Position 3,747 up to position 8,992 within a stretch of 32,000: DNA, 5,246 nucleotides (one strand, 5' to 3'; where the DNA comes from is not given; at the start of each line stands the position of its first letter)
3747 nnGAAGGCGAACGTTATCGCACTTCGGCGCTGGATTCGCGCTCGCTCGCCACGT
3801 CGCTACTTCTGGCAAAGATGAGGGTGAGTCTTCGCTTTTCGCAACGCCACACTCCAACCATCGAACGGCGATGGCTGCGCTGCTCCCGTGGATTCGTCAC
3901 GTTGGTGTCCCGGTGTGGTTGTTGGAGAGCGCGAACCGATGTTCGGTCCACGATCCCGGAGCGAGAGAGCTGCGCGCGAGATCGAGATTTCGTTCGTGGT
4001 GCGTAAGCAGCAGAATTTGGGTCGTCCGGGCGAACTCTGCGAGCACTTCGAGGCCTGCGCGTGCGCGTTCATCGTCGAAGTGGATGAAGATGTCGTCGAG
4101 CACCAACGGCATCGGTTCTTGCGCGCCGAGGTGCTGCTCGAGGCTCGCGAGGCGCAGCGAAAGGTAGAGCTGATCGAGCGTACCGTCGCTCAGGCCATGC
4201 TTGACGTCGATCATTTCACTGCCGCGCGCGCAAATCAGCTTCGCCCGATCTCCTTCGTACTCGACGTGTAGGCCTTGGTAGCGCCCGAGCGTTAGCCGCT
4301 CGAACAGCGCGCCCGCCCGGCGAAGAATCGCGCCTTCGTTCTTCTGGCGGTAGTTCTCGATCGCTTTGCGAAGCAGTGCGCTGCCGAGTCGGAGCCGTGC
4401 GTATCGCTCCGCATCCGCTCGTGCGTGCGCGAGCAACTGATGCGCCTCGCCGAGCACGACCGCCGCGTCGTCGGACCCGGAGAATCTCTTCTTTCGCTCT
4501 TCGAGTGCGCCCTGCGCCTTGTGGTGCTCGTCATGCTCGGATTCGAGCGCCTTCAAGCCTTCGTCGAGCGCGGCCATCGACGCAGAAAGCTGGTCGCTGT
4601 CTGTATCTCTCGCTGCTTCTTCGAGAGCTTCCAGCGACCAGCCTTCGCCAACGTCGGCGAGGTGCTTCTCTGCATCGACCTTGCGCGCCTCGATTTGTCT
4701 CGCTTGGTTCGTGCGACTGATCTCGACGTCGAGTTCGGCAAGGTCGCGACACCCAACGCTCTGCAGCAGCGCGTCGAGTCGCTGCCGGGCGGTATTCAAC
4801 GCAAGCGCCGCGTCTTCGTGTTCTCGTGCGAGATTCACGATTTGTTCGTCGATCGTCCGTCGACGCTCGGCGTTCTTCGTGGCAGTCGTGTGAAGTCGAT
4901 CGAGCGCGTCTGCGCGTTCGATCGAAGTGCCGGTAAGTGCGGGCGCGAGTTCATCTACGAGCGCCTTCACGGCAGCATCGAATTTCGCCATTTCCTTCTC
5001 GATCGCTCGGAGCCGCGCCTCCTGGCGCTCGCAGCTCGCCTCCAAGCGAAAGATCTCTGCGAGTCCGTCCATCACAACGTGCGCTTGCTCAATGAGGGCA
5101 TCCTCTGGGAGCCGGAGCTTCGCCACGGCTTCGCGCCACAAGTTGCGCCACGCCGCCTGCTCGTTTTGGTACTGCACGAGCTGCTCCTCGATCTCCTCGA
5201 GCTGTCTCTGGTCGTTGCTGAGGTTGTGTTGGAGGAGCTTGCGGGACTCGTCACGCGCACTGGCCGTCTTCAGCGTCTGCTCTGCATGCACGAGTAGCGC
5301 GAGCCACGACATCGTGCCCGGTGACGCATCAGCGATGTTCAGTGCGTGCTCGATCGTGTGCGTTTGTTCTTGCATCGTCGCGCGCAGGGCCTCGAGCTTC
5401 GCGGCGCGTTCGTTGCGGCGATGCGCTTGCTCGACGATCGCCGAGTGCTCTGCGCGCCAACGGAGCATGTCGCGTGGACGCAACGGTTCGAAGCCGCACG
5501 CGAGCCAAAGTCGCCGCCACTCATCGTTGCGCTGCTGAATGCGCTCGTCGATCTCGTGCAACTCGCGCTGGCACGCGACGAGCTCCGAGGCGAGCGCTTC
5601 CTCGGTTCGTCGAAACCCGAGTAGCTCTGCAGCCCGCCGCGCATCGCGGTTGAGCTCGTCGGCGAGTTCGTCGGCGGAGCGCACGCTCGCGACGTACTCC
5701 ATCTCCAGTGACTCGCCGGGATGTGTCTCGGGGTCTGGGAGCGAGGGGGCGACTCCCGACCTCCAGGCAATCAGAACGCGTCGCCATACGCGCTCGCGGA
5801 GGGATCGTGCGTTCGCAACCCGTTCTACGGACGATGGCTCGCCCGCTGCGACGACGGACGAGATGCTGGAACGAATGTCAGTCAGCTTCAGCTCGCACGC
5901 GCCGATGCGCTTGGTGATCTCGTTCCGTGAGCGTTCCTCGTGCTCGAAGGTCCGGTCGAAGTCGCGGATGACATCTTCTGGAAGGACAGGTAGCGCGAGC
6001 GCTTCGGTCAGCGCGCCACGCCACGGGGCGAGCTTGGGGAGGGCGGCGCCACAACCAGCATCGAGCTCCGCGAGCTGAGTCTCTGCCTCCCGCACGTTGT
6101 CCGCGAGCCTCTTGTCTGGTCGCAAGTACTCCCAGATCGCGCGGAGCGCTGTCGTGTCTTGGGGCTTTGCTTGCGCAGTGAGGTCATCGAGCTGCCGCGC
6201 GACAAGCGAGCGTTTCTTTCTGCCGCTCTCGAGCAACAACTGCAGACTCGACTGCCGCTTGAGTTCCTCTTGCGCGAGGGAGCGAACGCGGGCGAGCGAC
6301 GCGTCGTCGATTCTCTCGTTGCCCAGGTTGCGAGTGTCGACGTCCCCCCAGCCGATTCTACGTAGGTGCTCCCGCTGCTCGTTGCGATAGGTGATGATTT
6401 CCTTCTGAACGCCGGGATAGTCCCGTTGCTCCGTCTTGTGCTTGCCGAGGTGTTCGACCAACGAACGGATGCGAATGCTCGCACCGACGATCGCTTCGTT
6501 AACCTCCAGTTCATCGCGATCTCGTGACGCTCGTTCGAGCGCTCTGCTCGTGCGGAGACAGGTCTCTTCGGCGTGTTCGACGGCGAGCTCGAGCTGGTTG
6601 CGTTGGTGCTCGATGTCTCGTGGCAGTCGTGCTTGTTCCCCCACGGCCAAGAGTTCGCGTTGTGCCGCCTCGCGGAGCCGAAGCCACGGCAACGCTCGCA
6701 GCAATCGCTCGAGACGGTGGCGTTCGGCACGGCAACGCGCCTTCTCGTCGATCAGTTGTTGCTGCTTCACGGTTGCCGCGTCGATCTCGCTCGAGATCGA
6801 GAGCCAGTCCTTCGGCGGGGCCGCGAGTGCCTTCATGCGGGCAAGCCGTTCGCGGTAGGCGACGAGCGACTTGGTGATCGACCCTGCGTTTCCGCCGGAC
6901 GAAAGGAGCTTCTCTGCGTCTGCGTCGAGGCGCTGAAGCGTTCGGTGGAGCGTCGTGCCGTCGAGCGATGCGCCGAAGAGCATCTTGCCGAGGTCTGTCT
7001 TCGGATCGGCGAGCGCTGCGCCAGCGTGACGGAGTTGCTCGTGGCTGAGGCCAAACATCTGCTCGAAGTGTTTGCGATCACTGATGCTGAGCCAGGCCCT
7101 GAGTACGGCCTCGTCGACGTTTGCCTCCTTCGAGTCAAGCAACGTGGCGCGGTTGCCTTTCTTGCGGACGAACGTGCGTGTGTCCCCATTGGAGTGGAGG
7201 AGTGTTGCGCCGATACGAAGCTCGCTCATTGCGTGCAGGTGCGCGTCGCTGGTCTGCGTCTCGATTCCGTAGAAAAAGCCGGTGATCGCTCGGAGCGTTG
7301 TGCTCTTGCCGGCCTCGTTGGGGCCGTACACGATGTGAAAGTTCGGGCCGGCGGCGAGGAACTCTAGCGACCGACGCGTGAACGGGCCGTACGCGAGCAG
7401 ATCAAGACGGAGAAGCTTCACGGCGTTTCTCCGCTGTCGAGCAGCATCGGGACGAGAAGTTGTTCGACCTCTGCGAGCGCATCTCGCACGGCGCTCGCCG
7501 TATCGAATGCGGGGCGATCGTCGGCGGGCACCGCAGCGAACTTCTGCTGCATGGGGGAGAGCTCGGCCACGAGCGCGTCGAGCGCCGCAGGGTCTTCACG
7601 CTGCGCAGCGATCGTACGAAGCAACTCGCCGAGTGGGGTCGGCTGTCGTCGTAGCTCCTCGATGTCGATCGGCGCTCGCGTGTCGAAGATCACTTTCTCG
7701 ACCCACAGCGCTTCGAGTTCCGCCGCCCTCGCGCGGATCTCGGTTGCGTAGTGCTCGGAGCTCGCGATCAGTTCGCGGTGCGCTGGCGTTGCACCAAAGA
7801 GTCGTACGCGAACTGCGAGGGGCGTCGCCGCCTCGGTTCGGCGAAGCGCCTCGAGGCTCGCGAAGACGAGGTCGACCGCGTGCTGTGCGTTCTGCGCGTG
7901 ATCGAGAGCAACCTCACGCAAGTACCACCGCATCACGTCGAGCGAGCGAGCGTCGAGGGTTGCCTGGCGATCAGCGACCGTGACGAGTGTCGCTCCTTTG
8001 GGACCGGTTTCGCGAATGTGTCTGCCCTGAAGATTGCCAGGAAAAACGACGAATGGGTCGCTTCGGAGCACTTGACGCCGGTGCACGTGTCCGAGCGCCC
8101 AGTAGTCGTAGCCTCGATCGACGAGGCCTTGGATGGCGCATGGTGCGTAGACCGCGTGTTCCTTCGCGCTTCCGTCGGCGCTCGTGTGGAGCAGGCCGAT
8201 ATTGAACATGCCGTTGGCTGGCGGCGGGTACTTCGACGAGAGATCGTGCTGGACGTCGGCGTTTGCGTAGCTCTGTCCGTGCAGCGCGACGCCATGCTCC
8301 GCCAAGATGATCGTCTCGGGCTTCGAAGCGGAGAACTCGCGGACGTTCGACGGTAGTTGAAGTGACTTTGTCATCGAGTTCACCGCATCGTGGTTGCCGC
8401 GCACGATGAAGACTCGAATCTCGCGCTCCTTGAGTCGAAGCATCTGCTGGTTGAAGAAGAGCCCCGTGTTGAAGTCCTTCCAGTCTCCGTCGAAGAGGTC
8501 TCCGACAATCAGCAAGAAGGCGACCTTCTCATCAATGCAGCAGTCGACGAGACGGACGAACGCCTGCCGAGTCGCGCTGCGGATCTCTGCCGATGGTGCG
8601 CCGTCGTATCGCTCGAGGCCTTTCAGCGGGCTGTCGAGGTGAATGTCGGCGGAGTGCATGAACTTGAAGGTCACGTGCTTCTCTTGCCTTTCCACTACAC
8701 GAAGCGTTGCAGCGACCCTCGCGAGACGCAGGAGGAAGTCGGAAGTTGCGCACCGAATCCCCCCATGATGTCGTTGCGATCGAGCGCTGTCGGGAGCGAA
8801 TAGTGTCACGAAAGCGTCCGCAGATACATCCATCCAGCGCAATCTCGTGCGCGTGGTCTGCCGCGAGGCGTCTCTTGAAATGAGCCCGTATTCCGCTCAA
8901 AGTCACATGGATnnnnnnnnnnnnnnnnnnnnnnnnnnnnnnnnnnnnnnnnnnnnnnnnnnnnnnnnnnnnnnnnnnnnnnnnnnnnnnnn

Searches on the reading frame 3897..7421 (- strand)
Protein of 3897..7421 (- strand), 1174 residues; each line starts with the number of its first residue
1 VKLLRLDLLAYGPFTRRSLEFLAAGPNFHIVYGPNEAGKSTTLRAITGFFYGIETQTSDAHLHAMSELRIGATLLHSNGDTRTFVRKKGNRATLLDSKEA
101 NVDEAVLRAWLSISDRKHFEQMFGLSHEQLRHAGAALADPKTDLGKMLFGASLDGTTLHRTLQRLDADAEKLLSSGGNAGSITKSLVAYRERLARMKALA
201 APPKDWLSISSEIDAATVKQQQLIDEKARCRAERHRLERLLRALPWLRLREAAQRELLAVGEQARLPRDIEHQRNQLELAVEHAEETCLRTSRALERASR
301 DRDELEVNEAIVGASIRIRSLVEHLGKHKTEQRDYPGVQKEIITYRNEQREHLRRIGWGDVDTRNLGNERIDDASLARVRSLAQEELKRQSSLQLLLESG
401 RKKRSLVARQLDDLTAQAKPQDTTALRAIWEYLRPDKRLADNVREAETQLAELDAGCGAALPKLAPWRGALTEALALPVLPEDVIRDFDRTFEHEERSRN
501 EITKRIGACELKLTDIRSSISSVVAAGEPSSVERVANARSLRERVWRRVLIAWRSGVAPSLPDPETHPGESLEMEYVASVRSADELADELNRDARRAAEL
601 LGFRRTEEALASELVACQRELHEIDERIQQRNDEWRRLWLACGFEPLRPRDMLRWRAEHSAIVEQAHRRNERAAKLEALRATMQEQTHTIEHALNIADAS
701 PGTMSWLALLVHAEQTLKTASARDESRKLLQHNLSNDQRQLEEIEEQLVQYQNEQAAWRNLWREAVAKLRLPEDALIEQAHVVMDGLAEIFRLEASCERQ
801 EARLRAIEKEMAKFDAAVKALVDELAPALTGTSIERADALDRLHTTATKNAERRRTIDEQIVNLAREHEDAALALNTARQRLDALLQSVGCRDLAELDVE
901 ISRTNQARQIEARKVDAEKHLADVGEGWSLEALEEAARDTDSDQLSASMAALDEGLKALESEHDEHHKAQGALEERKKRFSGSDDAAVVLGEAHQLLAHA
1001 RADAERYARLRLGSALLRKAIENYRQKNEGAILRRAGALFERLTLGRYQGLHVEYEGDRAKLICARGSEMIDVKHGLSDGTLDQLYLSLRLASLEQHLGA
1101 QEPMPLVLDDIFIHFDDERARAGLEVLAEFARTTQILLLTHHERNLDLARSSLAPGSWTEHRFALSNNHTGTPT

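Call 27: search_protein_families(library=pfam, proteins=[window:3897-7421:-], max_evalue=0.01)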
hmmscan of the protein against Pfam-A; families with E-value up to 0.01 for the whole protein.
window:3897-7421:- (1174 aa): 5 families
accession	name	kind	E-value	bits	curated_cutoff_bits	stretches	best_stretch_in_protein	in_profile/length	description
PF13514.12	AAA_27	-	1.1e-61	208.5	22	1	1-206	1-206/206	AAA domain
PF02463.25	SMC_N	-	1.8e-06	28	40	1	691-1150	135-206/220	RecF/RecN/SMC N terminal domain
PF13476.12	AAA_23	-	0.00022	22.4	27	1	6-88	2-78/201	AAA domain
PF13304.12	AAA_21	-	0.0048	17.4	27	0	28-49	1-22/304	AAA domain, putative AbiEii toxin, Type IV TA system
PF13555.12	AAA_29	-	0.007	16.5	27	0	3-51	1-47/61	P-loop containing region of AAA domain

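Call 29: search_protein_families(library=padloc, proteins=[window:3897-7421:-], max_evalue=0.001)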
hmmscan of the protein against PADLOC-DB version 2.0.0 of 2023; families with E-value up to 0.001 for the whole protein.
window:3897-7421:- (1174 aa): 5 families
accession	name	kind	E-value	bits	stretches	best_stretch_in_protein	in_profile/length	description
PDLC03859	LmuB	-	1.4e-06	25.9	0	17-414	17-447/611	-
PDLC04140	mad8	-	1.8e-05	22.4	0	28-48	29-49/314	mads_8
PDLC04135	mad3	-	0.00013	19.7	0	5-61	4-57/374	mads_3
PDLC00309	PtuA1|PtuA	-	0.0004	17.5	1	1-86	1-87/413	AAA ATPase domain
PDLC02980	AriA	-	0.0007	17.6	0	28-50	1-23/304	-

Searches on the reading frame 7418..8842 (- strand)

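Call 27: search_protein_families(library=pfam, proteins=[window:7418-8842:-], max_evalue=0.01)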
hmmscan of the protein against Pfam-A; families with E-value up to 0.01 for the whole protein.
window:7418-8842:- (474 aa): 2 families
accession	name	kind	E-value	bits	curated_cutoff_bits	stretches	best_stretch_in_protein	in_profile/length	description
PF00149.33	Metallophos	-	3.1e-12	47.8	21.5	1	59-255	1-190/191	Calcineurin-like phosphoesterase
PF12850.12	Metallophos_2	-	2.8e-05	24.6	27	1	112-286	32-148/154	Calcineurin-like phosphoesterase superfamily domain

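Call 29: search_protein_families(library=padloc, proteins=[window:7418-8842:-], max_evalue=0.001)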
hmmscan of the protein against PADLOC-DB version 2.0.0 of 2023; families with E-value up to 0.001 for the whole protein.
window:7418-8842:- (474 aa): 1 family
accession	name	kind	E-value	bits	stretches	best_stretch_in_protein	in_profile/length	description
PDLC00736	Effector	-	0.00039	17.4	1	97-154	30-87/561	Endonuclease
